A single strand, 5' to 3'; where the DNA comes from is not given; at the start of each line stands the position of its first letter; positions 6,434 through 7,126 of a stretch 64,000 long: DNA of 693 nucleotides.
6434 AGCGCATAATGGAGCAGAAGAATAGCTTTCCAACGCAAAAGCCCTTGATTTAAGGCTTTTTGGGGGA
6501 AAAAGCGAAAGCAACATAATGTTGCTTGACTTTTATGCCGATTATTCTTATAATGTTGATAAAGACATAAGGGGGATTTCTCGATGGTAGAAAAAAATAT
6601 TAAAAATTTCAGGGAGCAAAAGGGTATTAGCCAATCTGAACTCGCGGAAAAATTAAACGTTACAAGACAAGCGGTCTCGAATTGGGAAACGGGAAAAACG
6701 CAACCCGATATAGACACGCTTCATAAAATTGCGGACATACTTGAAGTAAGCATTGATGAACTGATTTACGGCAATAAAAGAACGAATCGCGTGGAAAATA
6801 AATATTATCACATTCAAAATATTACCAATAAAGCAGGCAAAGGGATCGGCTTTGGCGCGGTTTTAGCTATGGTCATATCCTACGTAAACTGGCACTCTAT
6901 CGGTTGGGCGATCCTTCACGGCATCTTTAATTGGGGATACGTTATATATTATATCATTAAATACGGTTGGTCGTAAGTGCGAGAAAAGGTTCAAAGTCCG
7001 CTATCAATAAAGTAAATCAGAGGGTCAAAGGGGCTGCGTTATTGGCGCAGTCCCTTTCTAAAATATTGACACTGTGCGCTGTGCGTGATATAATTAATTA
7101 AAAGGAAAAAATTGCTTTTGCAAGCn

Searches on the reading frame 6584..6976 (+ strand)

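Call 39: search_protein_families(library=pfam, proteins=[window:6584-6976:+], max_evalue=0.001)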
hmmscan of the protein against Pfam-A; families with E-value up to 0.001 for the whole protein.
window:6584-6976:+ (130 aa): 8 families
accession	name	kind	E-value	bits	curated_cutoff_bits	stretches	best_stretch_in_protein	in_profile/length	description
PF01381.28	HTH_3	-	5.8e-21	74.7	23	1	6-60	1-55/55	Helix-turn-helix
PF13443.12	HTH_26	-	2.2e-12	47.5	22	1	5-61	1-58/63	Cro/C1-type HTH DNA-binding domain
PF13560.12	HTH_31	-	2.3e-11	44.2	27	1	7-59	7-60/64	Helix-turn-helix domain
PF12844.13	HTH_19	-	1.9e-10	41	30.2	1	4-63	2-61/64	Helix-turn-helix domain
PF07022.19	Phage_CI_repr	-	2.5e-07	31.4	22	1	16-65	13-62/65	Bacteriophage CI repressor helix-turn-helix domain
PF08279.18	HTH_11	-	3.1e-06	27.4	25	1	6-33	6-34/55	HTH domain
PF15943.11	YdaS_toxin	-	1.7e-05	25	30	1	16-40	10-34/65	Bacterial toxin YdaS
PF13384.12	HTH_23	-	0.00095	19.4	24.6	0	11-34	16-37/50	Homeodomain-like domain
